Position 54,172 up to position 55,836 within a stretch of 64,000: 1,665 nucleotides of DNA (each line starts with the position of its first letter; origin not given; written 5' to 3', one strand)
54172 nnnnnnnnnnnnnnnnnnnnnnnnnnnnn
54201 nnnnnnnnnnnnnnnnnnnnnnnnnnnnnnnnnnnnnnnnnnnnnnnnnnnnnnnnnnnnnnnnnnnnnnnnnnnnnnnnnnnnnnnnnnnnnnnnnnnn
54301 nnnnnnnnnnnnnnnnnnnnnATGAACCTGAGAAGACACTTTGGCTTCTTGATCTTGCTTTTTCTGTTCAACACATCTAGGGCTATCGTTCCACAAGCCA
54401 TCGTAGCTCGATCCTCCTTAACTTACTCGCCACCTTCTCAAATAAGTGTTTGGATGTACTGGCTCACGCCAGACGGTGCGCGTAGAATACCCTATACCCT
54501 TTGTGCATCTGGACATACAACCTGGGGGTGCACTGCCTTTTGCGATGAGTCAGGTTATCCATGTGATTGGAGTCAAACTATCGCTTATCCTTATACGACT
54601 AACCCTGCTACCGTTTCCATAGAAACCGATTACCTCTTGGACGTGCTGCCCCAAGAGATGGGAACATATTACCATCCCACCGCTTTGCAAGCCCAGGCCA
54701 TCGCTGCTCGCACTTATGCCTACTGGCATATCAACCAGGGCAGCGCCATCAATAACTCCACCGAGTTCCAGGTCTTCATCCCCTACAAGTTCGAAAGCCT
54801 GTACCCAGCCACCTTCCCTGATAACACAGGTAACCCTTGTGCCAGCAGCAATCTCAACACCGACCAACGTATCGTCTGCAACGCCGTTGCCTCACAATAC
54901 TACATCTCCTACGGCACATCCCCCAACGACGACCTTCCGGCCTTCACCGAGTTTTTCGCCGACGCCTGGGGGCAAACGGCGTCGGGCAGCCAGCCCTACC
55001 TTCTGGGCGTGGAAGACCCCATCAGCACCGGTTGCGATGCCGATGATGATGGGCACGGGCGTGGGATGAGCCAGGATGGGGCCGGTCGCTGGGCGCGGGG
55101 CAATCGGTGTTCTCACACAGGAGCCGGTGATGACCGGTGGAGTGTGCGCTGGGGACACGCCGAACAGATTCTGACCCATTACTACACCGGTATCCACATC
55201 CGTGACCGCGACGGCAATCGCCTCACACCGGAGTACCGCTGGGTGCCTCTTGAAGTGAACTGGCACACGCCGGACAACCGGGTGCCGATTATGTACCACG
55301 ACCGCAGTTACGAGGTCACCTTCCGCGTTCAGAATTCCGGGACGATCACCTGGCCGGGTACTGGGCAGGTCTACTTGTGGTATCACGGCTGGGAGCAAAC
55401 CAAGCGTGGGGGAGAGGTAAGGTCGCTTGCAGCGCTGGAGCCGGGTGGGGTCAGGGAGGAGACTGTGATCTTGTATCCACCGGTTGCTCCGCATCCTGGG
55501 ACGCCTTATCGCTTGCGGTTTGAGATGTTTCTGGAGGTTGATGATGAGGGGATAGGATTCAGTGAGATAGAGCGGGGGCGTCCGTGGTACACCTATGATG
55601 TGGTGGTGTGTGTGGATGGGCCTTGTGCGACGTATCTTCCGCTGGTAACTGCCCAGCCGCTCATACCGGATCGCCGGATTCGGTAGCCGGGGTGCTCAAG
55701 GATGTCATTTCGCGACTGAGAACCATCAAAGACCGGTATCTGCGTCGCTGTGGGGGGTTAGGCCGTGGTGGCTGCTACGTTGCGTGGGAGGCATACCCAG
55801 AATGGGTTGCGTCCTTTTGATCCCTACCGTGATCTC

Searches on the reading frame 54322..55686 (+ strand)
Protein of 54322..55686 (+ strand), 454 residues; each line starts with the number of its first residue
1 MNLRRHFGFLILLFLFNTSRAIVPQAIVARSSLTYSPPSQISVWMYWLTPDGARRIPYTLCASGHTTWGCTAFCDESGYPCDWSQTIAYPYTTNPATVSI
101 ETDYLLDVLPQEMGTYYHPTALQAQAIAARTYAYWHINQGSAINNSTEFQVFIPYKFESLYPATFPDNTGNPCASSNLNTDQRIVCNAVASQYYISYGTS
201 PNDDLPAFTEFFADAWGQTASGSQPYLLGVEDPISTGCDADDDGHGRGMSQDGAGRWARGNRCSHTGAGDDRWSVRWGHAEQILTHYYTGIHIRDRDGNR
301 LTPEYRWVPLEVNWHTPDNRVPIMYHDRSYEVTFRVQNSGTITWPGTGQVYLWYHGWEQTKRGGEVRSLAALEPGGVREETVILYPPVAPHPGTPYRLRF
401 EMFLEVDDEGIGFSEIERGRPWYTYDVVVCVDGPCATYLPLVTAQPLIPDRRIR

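Call 73: search_protein_families(library=pfam, proteins=[window:54322-55686:+], max_evalue=0.00001)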
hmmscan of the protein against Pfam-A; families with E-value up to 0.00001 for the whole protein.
window:54322-55686:+ (454 aa): 1 family
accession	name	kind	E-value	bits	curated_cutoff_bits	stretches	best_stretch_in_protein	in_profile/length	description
PF08486.15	SpoIID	-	6.4e-12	46.4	23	1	103-156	15-71/97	Stage II sporulation protein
